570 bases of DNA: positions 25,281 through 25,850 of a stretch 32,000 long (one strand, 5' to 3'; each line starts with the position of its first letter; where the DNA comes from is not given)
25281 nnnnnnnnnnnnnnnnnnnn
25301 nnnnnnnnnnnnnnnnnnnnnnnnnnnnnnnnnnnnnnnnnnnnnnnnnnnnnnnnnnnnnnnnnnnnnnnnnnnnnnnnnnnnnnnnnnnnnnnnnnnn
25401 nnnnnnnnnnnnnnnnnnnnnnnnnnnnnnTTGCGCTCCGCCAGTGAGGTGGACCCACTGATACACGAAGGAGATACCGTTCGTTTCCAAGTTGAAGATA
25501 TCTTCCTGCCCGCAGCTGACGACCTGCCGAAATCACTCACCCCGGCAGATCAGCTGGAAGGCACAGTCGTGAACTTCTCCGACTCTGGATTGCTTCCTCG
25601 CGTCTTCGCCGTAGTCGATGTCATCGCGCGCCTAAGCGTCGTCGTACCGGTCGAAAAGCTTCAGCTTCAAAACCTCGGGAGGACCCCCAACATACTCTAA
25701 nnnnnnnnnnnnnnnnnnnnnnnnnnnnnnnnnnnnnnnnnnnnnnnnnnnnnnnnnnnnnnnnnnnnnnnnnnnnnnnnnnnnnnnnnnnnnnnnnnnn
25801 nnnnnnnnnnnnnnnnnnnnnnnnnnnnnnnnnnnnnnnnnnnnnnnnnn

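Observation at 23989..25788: Sensor-less sigma-54 enhancer-binding protein placed directly upstream of the eCIS operon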

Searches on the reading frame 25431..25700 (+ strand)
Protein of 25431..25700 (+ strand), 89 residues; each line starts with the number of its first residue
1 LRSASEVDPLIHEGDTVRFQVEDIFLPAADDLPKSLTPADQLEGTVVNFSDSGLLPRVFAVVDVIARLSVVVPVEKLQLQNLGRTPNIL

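Call 3: search_protein_families(library=pfam, proteins=[window:25431-25700:+], max_evalue=0.01)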
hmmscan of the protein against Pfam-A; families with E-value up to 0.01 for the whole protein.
window:25431-25700:+ (89 aa): 0 families

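Call 19: find_homologous_proteins(query=window:25449-25697:+, max_evalue=0.001)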
Query window:25449-25697:+ (83 aa): 43 proteins with E <= 0.001 among 43 candidates.
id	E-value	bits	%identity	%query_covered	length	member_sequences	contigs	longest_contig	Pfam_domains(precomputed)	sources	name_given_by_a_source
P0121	1.7e-41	157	94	100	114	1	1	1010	-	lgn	-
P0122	1.3e-33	132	85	98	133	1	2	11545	-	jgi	jgi:hypothetical protein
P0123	8.5e-33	130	81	98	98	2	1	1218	-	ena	-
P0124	1.2e-32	129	85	96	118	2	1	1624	-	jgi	jgi:hypothetical protein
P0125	2.9e-32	128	81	98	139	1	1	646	-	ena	-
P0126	3.0e-31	125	81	98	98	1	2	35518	-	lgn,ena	-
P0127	3.9e-31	124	79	99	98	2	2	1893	-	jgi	jgi:hypothetical protein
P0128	7.9e-31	123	81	96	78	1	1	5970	-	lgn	-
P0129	1.0e-30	123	81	96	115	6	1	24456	-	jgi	jgi:hypothetical protein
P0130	1.9e-30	122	80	96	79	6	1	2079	-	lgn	-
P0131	5.9e-30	121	78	98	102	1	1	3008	-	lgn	-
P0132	6.5e-30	120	80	95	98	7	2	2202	-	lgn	-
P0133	1.6e-29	119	79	98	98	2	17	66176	-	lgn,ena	-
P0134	2.5e-29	119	77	98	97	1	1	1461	-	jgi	jgi:hypothetical protein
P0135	4.5e-29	118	78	94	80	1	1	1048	-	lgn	-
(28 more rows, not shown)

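Call 29: predict_structure(alignment_id=A2)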
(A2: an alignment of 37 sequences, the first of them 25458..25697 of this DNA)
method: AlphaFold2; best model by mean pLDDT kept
length: 80 residues; sequences in the alignment: 37
mean_pLDDT: 81.2   pTM: 0.71
mean pLDDT of the five models: 81.2, 80.3, 79.6, 76.2, 75.9
residues with pLDDT >= 90: 36; 70-90: 28; 50-70: 9; < 50: 7
segments of 3 or more residues with pLDDT < 50: 74-80
pLDDT, mean of each block of 10 residues (from residue 1): 90 89 78 91 76 86 91 49
secondary structure, 60 per line:
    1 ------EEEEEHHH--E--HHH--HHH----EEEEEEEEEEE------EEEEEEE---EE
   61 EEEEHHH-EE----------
elements in order: E7-11 E32-42 E49-55 E59-64

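Call 33: fold_search(model_id=the predicted structure, library=pdb)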
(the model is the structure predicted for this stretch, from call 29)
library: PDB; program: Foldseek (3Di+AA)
matches with E <= 10: 540; with E <= 0.001: 0
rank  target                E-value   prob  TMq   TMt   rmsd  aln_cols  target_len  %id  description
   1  7r0w_V                3.2e-02  1.00  0.55  0.66   4.5        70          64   17  2.8 Angstrom cryo-EM structure of the dimeric cytochrome b6f-PetP complex from Synechocystis sp. PCC 6803 with nativel (released 2022-07-06)
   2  6hq9_B                8.8e-02  1.00  0.58  0.77   1.9        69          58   16  Crystal structure of the Tudor domain of human ERCC6-L2 (released 2018-10-17)
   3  2n5u_MODEL_1_A        1.2e-01  1.00  0.56  0.57   4.5        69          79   14  Solution structure of the cyanobacterial cytochrome b6f complex subunit PetP (released 2016-04-13)
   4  6hq9_A                1.3e-01  1.00  0.55  0.72   3.4        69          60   17  Crystal structure of the Tudor domain of human ERCC6-L2 (released 2018-10-17)
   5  4bd3_MODEL_1_A        2.0e-01  1.00  0.58  0.76   3.1        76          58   13  Phf19 links methylated lysine 36 of histone H3 to regulation of Polycomb activity (released 2012-10-31)
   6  2m0o_MODEL_1_A        2.3e-01  0.98  0.50  0.50   4.2        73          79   16  The solution structure of human PHF1 in complex with H3K36me3 (released 2013-01-16)
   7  6ted_Z                2.9e-01  0.91  0.44  0.08   6.7        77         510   17  Structure of complete, activated transcription complex Pol II-DSIF-PAF-SPT6 uncovers allosteric elongation activation  (released 2020-07-22)
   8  4bac_A                3.0e-01  0.94  0.47  0.12   6.0        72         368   19  prototype foamy virus strand transfer complexes on product DNA (released 2012-10-10)
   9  8h43_B                3.4e-01  0.99  0.54  0.74   3.8        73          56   14  Crystal structure of PHF1 Tudor domain in complex with hit 1 (released 2023-10-18)
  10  7qfz_C                3.4e-01  0.77  0.43  0.15   6.3        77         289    9  BrxR, a WYL-domain containing transcriptional regulator (released 2022-05-18)
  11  8ove_A1               3.6e-01  0.98  0.51  0.17   3.9        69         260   10  CRYO-EM STRUCTURE OF TRYPANOSOMA BRUCEI PROCYCLIC FORM 80S RIBOSOME : TB11CS6H1 snoRNA mutant (released 2023-11-29)
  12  2heq_MODEL_1_A        3.8e-01  0.95  0.54  0.52   6.2        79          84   13  NMR Structure of Bacillus subtilis protein YorP, Northeast Structural Genomics Target SR399. (released 2006-08-15)
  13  1lpl                  3.8e-01  0.91  0.54  0.46   9.3        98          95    8  Structural Genomics of Caenorhabditis elegans: CAP-Gly domain of F53F4.3 (released 2002-05-22)
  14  4ldw_A                3.8e-01  0.47  0.36  0.12   5.3        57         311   18  Crystal structure of the DNA Binding Domain of arabidopsis thaliana auxin response factor 1, P21 structure (released 2014-02-12)
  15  6wav_A                4.2e-01  0.99  0.55  0.73   3.4        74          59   14  Crystal structure of PHF1 in complex with H3K36me3 substitution (released 2020-08-26)
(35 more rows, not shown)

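Call 34: find_related_loci(query=A2, collection=metagenome_contigs, flank=6000)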
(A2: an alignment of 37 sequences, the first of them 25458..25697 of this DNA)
Query A2 (80 aa) in metagenome_contigs; peptide patterns used: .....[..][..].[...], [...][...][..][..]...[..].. (x = any residue, [..] = any of these).
243 stretches matched a pattern; 77 encode a relative of the query (tblastn E <= 1e-3); 77 distinct loci.
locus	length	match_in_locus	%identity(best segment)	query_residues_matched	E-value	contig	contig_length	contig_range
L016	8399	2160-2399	99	1-80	1e-48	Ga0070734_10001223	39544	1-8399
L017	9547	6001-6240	99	1-80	1e-48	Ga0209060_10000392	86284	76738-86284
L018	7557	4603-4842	98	1-80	4e-47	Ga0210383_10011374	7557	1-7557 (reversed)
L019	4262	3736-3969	86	1-80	1e-38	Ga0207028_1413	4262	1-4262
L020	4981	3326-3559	79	1-80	8e-36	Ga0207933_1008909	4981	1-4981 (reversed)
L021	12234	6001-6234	79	1-80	8e-36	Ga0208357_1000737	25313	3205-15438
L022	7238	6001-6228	78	1-78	2e-35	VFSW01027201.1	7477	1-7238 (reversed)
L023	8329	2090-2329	61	1-80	3e-28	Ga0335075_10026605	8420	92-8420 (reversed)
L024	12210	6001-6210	60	1-70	2e-22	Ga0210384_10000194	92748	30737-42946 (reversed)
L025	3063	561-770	60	1-70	2e-22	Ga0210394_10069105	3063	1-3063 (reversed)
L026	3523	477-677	62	3-70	2e-21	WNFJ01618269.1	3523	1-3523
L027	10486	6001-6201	62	3-70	3e-21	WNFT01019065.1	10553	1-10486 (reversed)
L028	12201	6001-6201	62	3-70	3e-21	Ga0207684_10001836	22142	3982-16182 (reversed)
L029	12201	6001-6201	62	3-70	3e-21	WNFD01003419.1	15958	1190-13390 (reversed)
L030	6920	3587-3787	63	3-70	3e-21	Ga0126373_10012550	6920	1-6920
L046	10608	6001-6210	50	3-72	9e-19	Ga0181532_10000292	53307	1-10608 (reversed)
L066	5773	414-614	54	5-71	6e-17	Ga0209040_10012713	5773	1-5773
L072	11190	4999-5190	50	5-68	3e-16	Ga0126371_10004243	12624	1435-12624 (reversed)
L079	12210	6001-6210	51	1-70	4e-12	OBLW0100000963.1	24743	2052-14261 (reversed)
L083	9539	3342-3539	52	4-69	2e-10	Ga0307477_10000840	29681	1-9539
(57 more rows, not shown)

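Call 40: search_protein_families(library=pfam, proteins=[L079:6269-7408:+, L079:7443-11171:+, L079:11449-12132:+, L083:3638-4744:+, L083:4857-8717:+, L024:6268-8487:+, L024:8484-9404:+, L024:9435-11465:+], max_evalue=0.001)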
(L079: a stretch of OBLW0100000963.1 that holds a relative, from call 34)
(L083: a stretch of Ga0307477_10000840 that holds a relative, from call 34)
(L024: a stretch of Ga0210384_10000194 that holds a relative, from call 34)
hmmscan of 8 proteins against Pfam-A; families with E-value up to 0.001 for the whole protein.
L079:6269-7408:+ (379 aa): 1 family
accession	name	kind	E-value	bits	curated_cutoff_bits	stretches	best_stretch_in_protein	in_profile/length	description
PF04454.18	Linocin_M18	-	1e-20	74.5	24.3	2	54-179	6-126/253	Encapsulating protein for peroxidase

L079:7443-11171:+ (1242 aa): 0 families

L079:11449-12132:+ (227 aa): 0 families

L083:3638-4744:+ (368 aa): 1 family
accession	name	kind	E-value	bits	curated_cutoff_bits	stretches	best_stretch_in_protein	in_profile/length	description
PF04454.18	Linocin_M18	-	1.2e-19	71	24.3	2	39-167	5-130/253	Encapsulating protein for peroxidase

L083:4857-8717:+ (1286 aa): 0 families

L024:6268-8487:+ (739 aa): 4 families
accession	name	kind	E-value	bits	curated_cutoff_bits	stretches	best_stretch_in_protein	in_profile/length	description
PF22977.2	WHD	-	3.9e-35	121.9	27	1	102-223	98-220/221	Winged helix domain, variant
PF00004.35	AAA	-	6.3e-30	104.7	21.2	1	522-647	1-130/131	ATPase family associated with various cellular activities (AAA)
PF05496.18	RuvB_N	-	6.9e-05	23.1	27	1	522-590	36-97/159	Holliday junction DNA helicase RuvB P-loop domain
PF06309.17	Torsin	-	0.00063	20.3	27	0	517-561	51-92/127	Torsin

L024:8484-9404:+ (306 aa): 3 families
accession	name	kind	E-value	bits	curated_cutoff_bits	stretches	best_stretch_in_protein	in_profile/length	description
PF14065.11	Pvc16_N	-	4.6e-22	79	27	1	27-193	2-165/180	Pvc16 N-terminal domain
PF13620.12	CarboxypepD_reg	-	2.3e-11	44.3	32.3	1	225-293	2-70/82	Carboxypeptidase regulatory-like domain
PF13715.12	CarbopepD_reg_2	-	2.7e-05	24.5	32.2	1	226-293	2-65/88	CarboxypepD_reg-like domain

L024:9435-11465:+ (676 aa): 2 families
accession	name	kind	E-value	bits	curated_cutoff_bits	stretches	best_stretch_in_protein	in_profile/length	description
PF04984.19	Phage_sheath_1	-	1.8e-16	60.8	31.4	1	374-552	5-167/168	Phage tail sheath protein subtilisin-like domain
PF17482.7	Phage_sheath_1C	-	5.7e-11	42.8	26.9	1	560-661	5-101/104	Phage tail sheath C-terminal domain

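Call 70: search_protein_families(library=pfam, proteins=[L072:1624-3651:-, L072:3648-4313:-, L066:767-1417:+, L066:1496-2407:+, L046:6219-6857:+, L046:6867-7799:+, L046:7816-9768:+, L046:9787-10248:+], max_evalue=0.001)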
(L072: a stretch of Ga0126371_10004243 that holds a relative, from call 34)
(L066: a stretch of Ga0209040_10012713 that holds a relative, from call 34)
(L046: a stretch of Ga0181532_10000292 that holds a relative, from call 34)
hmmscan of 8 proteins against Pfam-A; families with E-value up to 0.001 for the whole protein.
L072:1624-3651:- (675 aa): 0 families

L072:3648-4313:- (221 aa): 2 families
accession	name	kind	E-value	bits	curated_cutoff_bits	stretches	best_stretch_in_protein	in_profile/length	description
PF03713.19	DUF305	-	1.8e-41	142.1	27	1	62-212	1-151/151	Domain of unknown function (DUF305)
PF13628.12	DUF4142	-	7.6e-08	33.2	27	1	143-203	73-130/138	Domain of unknown function (DUF4142)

L066:767-1417:+ (216 aa): 1 family
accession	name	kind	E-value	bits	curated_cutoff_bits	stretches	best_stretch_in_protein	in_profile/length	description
PF02357.24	NusG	-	2.8e-19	69.9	22.2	1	24-111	2-89/93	Transcription termination factor nusG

L066:1496-2407:+ (303 aa): 0 families

L046:6219-6857:+ (212 aa): 1 family
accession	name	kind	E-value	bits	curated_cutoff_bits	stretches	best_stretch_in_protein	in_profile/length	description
PF14065.11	Pvc16_N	-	1.4e-27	97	27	1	23-191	2-172/180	Pvc16 N-terminal domain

L046:6867-7799:+ (310 aa): 0 families

L046:7816-9768:+ (650 aa): 2 families
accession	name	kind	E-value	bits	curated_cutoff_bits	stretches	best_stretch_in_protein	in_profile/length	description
PF04984.19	Phage_sheath_1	-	1.2e-22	81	31.4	1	361-534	4-168/168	Phage tail sheath protein subtilisin-like domain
PF17482.7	Phage_sheath_1C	-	6.1e-09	36.3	26.9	1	535-640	1-101/104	Phage tail sheath C-terminal domain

L046:9787-10248:+ (153 aa): 1 family
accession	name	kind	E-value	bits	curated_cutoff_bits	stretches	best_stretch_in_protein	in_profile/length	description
PF06841.18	Phage_T4_gp19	-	2.1e-32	112.2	28.2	1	11-149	2-132/134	T4-like virus tail tube protein gp19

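Call 74: find_homologous_proteins(query=A2, max_evalue=0.01)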
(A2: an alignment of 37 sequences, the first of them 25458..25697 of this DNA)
Query A2 (37 sequences) (80 aa, profile of the alignment): 716 proteins with E <= 0.01 among 8000 candidates; the best 120 are listed.
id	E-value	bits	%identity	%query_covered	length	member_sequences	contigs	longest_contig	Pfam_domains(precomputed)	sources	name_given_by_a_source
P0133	3.5e-37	144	79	100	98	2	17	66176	-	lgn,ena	-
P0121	6.2e-37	143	95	100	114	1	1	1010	-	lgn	-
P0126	6.9e-37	143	81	100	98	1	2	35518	-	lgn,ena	-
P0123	7.0e-37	143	81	100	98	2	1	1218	-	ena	-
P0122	8.6e-37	142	85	100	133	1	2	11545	-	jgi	jgi:hypothetical protein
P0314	8.7e-37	142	98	100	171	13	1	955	-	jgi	jgi:hypothetical protein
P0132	1.0e-36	142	79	98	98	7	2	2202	-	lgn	-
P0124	1.2e-36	142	85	100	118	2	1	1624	-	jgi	jgi:hypothetical protein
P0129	1.2e-36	142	81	100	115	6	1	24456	-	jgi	jgi:hypothetical protein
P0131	2.3e-36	141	78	100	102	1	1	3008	-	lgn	-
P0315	2.4e-36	141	86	100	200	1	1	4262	-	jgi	-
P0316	4.7e-36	140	96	100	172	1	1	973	-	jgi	jgi:hypothetical protein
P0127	8.3e-36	139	79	100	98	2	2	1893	-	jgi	jgi:hypothetical protein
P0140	2.0e-35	138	70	91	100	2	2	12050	-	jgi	jgi:hypothetical protein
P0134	1.2e-34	136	76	100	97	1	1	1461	-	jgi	jgi:hypothetical protein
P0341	2.0e-28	116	55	83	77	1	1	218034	-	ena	-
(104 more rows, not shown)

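Call 75: find_encoding_contigs(protein=P0341, flank=8000, max_places=1)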
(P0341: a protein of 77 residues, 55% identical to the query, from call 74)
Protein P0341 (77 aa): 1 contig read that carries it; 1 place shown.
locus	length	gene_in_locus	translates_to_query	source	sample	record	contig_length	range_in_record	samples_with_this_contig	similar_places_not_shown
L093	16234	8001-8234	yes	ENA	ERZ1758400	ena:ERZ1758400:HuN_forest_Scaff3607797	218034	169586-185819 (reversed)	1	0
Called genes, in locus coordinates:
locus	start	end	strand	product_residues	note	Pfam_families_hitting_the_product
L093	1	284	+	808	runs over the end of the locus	PF00534:Glycos_transf_1, PF13692:Glyco_trans_1_4, PF20706:GT4-conflict (weak), PF00534:Glycos_transf_1, PF13692:Glyco_trans_1_4, PF13524:Glyco_trans_1_2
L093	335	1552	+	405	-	PF16754:Pesticin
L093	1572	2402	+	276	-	-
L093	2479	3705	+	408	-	PF04101:Glyco_tran_28_C (weak)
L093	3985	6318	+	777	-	PF20706:GT4-conflict (weak), PF00534:Glycos_transf_1, PF13524:Glyco_trans_1_2 (faint), PF13692:Glyco_trans_1_4, PF00534:Glycos_transf_1, PF13692:Glyco_trans_1_4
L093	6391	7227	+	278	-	-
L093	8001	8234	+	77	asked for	-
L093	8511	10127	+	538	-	PF04984:Phage_sheath_1, PF17482:Phage_sheath_1C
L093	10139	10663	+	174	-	PF06841:Phage_T4_gp19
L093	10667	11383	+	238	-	PF12322:T4_baseplate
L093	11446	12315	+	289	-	-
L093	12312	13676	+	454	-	PF14065:Pvc16_N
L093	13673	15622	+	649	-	PF22977:WHD, PF00004:AAA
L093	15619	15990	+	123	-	-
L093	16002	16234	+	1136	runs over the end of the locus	PF13699:eCIS_core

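Call 81: search_protein_families(library=ncbifam, proteins=[window:25458-25697:+], max_evalue=0.01)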
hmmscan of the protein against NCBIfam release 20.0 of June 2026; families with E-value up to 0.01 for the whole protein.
window:25458-25697:+ (80 aa): 0 families

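Call 82: search_protein_families(library=phrogs, proteins=[window:25458-25697:+], max_evalue=0.01)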
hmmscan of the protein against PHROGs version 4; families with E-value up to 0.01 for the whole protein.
window:25458-25697:+ (80 aa): 0 families

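Call 84: search_solved_structures(query=L079:6269-7408:+, max_evalue=0.01)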
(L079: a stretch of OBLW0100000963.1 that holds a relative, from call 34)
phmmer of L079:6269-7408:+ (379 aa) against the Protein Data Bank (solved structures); distinct sequences matched with E-value up to 0.01: 13.
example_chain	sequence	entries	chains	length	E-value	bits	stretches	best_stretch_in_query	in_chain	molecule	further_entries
9i8e_C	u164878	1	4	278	1.9e-13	53.2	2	247-375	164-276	Encapsulin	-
9i8f_C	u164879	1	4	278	2.5e-13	52.7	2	247-375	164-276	Encapsulin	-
4pt2_P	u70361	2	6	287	2.1e-12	49.7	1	242-376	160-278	Encapsulin protein | Type 1 encapsulin shell protein EncA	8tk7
7s4q_A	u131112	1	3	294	2.3e-12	49.6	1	242-376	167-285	EncA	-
7s20_A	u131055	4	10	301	2.6e-12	49.4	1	242-376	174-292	EncA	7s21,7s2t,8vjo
8v4n_A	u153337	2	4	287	1.3e-11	47.2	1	242-376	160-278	Type 1 encapsulin shell protein EncA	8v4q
9b9i_A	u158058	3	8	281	3.2e-11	45.8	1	324-376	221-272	Type 1 encapsulin shell protein EncA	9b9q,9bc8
6nj8_A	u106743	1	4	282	2e-07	33.3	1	241-375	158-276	Encapsulating protein for a DyP-type peroxidase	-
8rvj_A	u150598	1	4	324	2.4e-07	33.1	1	241-375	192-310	Type 1 encapsulin shell protein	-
7mh2_A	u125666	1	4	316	2.7e-07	32.9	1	241-375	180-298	T4GALA Engineered Protein Nanocage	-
9fy6_A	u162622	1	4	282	9.1e-06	27.9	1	241-377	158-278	Bacteriocin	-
9zvv_A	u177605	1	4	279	3.7e-05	25.9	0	317-375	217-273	Type 1 encapsulin shell protein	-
9zw3_A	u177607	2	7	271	4e-05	25.8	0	323-375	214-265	Type 1 encapsulin shell protein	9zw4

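Call 85: search_solved_structures(query=L079:7443-11171:+, max_evalue=0.01)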
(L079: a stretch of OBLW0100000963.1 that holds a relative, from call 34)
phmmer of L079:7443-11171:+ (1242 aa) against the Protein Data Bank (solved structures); distinct sequences matched with E-value up to 0.01: 0.

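Call 93: fold_search(model_id=the predicted structure, library=viral)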
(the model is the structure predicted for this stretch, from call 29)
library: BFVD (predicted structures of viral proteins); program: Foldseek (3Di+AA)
matches with E <= 10: 857; with E <= 0.001: 0
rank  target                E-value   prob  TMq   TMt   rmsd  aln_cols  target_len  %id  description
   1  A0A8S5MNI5            7.3e-03  1.00  0.59  0.26   4.7        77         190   17  Uncharacterized protein [Siphoviridae sp. ctxc31]
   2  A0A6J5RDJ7            8.2e-03  1.00  0.55  0.27   3.1        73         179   22  Uncharacterized protein [uncultured Caudovirales phage]
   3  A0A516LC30            1.1e-02  1.00  0.57  0.65   4.8        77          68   17  (no name in the UniProt tables at hand)
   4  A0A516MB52            1.1e-02  1.00  0.56  0.71   4.3        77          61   13  (no name in the UniProt tables at hand)
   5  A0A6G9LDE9            1.3e-02  1.00  0.56  0.70   4.5        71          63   18  (no name in the UniProt tables at hand)
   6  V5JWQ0                1.6e-02  1.00  0.57  0.46   5.3        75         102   20  Uncharacterized protein [Pseudomonas phage PAK_P4]
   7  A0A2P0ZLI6            1.8e-02  1.00  0.58  0.57   7.0        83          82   12  Uncharacterized protein [Pseudomonas phage phiNV3]
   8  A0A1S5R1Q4            2.5e-02  1.00  0.60  0.66   5.0        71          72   17  Uncharacterized protein [Pseudomonas phage phiPMW]
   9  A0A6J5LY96            2.5e-02  1.00  0.55  0.60   4.5        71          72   20  UBE2O-like SH3-C domain-containing protein [uncultured Caudovirales phage]
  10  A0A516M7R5            2.5e-02  1.00  0.55  0.65   4.5        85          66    7  (no name in the UniProt tables at hand)
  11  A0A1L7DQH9            3.2e-02  1.00  0.60  0.21   2.9        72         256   14  Uncharacterized protein [Ralstonia phage RS-PII-1]
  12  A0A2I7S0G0            3.7e-02  1.00  0.60  0.44   4.9        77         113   12  (no name in the UniProt tables at hand)
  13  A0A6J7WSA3            3.9e-02  1.00  0.58  0.26   7.9        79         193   20  Uncharacterized protein [uncultured Caudovirales phage]
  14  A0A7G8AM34            3.9e-02  1.00  0.55  0.34   8.3       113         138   11  (no name in the UniProt tables at hand)
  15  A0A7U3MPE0            4.2e-02  1.00  0.55  0.26   3.3        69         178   22  (no name in the UniProt tables at hand)
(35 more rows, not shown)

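Call 98: search_dna_similar(query=window:25458-25697:+, collection=plasmids, mode=protein, max_evalue=0.01)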
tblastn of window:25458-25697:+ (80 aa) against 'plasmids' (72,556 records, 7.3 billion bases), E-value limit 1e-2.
No match.
